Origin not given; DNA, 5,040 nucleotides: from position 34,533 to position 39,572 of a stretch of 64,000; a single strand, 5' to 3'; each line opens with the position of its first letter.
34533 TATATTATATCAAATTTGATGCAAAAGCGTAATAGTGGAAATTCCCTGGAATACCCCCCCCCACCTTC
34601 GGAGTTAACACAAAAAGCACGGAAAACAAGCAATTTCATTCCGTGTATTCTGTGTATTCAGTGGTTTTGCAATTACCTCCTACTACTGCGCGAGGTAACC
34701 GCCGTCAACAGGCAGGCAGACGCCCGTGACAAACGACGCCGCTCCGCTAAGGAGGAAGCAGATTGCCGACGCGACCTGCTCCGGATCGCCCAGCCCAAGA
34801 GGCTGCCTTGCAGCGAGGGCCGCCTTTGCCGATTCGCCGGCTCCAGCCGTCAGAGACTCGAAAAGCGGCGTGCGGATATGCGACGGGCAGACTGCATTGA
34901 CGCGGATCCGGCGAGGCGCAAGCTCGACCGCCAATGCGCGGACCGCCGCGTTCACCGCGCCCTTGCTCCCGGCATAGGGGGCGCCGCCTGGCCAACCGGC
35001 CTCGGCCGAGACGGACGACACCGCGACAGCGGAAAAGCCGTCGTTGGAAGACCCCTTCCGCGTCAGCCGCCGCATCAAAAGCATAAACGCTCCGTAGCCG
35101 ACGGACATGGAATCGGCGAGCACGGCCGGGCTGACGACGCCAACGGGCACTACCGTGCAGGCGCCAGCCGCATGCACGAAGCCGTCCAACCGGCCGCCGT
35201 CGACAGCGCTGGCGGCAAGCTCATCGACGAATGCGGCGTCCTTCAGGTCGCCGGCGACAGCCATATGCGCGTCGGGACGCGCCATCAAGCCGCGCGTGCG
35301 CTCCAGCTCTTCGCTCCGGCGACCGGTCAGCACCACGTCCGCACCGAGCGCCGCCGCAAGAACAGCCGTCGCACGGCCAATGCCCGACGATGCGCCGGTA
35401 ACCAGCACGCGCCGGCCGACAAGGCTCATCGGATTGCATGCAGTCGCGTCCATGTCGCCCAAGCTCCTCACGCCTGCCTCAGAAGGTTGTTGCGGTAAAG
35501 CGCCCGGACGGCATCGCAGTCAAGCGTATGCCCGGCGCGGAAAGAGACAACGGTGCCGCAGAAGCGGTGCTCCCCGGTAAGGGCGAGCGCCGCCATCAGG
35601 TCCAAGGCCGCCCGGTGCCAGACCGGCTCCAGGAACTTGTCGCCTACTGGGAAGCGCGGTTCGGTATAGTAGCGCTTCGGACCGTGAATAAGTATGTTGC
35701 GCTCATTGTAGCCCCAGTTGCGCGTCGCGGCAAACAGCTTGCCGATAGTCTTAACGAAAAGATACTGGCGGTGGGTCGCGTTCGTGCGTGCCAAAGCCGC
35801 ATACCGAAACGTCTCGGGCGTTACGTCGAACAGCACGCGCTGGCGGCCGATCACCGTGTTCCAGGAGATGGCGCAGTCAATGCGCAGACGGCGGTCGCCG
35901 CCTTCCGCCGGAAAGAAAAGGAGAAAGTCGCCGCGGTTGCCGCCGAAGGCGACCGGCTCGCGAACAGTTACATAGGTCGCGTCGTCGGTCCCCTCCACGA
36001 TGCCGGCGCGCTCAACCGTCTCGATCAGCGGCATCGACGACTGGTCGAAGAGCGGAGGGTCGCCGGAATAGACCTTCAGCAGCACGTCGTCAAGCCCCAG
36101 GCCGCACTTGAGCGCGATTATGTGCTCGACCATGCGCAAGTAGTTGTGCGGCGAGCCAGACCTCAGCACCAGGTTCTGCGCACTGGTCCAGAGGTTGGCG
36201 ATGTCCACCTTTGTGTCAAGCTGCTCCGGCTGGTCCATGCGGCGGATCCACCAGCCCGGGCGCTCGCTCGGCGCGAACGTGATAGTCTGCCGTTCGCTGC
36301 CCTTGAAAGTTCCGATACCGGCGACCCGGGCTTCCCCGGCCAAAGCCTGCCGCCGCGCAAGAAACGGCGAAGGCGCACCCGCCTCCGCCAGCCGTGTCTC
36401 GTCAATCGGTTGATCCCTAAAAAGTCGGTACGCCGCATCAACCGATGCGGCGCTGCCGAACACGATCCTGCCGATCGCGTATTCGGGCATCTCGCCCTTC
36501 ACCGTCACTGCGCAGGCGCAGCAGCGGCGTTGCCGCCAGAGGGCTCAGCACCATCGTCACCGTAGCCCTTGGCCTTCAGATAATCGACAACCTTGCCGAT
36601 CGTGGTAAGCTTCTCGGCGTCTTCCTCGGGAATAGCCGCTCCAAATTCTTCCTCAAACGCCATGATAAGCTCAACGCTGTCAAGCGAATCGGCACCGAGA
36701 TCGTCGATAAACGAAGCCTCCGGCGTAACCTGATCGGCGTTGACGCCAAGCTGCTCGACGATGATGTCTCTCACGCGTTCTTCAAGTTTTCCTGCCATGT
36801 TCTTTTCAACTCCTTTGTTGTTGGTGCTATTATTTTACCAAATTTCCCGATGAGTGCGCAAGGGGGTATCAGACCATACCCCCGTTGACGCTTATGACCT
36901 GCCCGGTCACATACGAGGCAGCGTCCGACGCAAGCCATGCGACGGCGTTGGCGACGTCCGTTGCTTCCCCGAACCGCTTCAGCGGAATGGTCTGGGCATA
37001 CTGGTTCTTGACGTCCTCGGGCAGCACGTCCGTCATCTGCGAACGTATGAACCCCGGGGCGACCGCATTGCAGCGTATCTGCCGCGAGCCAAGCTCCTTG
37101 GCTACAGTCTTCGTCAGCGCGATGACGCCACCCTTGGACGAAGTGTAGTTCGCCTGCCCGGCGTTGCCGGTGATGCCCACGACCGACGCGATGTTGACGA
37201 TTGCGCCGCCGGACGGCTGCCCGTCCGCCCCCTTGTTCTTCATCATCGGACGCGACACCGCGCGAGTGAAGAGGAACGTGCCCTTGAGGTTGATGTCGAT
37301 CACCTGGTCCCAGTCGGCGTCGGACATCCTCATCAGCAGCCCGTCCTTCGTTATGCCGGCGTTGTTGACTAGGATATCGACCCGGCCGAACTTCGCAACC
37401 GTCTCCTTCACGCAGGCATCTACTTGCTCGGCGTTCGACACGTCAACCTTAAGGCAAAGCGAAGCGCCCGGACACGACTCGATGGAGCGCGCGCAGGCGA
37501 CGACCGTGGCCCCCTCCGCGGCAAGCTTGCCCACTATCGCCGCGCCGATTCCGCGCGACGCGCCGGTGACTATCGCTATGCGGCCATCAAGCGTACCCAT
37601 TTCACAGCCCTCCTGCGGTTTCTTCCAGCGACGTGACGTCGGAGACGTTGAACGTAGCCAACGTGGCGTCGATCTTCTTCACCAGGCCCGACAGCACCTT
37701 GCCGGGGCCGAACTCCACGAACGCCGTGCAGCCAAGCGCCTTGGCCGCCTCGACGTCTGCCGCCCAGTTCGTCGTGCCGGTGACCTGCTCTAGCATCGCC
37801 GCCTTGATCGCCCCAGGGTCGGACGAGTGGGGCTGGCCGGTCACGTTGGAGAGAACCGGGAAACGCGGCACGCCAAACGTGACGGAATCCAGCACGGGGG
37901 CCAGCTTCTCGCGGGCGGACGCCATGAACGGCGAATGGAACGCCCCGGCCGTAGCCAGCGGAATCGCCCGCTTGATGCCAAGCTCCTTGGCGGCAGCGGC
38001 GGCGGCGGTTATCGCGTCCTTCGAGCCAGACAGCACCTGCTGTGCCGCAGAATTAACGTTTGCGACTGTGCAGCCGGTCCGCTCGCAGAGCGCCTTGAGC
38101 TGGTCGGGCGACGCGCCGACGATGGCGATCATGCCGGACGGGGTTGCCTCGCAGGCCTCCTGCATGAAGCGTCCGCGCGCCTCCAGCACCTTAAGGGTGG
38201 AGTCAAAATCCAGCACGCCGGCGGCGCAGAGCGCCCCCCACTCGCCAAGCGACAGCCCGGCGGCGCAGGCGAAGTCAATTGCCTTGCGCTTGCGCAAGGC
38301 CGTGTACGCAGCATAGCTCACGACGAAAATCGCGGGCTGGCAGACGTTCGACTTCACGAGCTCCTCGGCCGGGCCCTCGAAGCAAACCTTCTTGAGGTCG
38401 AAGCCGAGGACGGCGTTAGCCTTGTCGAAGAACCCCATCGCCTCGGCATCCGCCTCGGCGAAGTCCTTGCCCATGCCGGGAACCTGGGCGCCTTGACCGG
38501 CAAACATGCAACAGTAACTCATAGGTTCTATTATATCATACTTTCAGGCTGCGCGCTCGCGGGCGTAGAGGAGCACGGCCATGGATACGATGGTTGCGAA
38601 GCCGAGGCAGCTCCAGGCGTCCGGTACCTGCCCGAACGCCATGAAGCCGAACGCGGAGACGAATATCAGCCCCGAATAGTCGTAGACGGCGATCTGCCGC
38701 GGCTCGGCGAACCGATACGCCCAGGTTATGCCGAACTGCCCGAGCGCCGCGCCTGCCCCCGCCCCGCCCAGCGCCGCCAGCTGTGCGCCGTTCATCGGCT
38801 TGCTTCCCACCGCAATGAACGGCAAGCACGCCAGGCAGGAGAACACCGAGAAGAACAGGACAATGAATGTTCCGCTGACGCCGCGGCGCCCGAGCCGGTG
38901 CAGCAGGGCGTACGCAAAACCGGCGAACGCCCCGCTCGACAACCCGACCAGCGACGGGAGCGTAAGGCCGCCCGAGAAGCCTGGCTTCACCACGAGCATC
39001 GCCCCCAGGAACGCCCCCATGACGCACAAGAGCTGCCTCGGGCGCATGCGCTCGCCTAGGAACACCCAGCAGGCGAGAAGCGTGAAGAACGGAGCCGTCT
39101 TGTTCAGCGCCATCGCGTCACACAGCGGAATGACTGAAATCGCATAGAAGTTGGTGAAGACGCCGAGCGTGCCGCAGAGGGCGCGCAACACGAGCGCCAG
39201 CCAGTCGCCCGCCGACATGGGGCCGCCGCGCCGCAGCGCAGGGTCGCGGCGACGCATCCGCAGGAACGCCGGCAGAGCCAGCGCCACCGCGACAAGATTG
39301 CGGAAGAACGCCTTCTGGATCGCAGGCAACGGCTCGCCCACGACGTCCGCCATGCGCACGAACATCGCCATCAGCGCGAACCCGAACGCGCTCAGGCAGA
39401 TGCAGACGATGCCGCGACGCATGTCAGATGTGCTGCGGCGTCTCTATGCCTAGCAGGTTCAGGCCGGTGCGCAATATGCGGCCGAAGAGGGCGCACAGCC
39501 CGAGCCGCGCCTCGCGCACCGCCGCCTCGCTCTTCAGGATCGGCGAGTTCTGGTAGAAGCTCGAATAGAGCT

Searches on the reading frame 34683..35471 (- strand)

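Call 7: search_protein_families(library=pfam, proteins=[window:34683-35471:-], max_evalue=0.001)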
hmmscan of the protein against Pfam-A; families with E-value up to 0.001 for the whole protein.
window:34683-35471:- (262 aa): 4 families
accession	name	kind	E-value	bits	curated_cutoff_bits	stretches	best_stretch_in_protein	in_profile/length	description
PF13561.12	adh_short_C2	-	2.7e-49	168.3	27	1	26-259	1-235/236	Enoyl-(Acyl carrier protein) reductase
PF00106.31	adh_short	-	7.6e-35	120.6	26.6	1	21-209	2-192/195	short chain dehydrogenase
PF08659.16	KR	-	9.9e-09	35.8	22.6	1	22-179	3-162/180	KR domain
PF01370.27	Epimerase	-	0.00032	20.6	20.9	1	22-124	1-93/240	NAD dependent epimerase/dehydratase family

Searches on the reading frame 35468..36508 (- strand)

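Call 7: search_protein_families(library=pfam, proteins=[window:35468-36508:-], max_evalue=0.001)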
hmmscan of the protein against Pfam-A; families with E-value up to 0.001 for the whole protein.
window:35468-36508:- (346 aa): 1 family
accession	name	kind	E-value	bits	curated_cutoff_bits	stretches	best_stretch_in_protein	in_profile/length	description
PF03331.19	LpxC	-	1.4e-31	110.4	27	1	54-338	2-267/268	UDP-3-O-acyl N-acetylglycosamine deacetylase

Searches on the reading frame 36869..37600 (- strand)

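Call 7: search_protein_families(library=pfam, proteins=[window:36869-37600:-], max_evalue=0.001)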
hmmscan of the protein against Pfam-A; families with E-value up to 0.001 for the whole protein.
window:36869-37600:- (243 aa): 4 families
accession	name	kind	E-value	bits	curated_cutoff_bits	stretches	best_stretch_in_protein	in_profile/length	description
PF13561.12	adh_short_C2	-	4.4e-64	216.7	27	1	13-242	1-235/236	Enoyl-(Acyl carrier protein) reductase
PF00106.31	adh_short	-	7.8e-55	185.8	26.6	1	8-196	2-193/195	short chain dehydrogenase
PF08659.16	KR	-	2.6e-13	50.7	22.6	1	10-155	4-152/180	KR domain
PF01370.27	Epimerase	-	0.00032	20.6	20.9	0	10-87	2-78/240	NAD dependent epimerase/dehydratase family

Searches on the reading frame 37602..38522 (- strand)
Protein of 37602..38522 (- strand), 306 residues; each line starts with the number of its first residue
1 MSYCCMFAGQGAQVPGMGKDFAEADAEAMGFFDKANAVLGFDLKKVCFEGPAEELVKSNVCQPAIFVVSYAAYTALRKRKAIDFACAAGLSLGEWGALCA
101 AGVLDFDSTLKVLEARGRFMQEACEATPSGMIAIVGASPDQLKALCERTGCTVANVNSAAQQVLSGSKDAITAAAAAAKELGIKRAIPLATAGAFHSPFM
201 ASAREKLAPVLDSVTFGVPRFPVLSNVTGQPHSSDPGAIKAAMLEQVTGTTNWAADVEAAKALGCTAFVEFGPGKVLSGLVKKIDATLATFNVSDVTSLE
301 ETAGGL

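Call 7: search_protein_families(library=pfam, proteins=[window:37602-38522:-], max_evalue=0.001)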
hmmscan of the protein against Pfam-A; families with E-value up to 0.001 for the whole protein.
window:37602-38522:- (306 aa): 1 family
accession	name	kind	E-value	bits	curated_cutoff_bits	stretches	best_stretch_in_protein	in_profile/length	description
PF00698.26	Acyl_transf_1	-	2.3e-22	80.3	32.7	1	6-275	3-269/319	Acyl transferase domain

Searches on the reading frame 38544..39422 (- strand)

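Call 7: search_protein_families(library=pfam, proteins=[window:38544-39422:-], max_evalue=0.001)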
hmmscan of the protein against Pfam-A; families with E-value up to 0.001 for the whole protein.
window:38544-39422:- (292 aa): 1 family
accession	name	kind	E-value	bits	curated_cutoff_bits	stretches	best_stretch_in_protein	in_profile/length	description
PF00892.27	EamA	-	6.6e-22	78.7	28.2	1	3-145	2-134/135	EamA-like transporter family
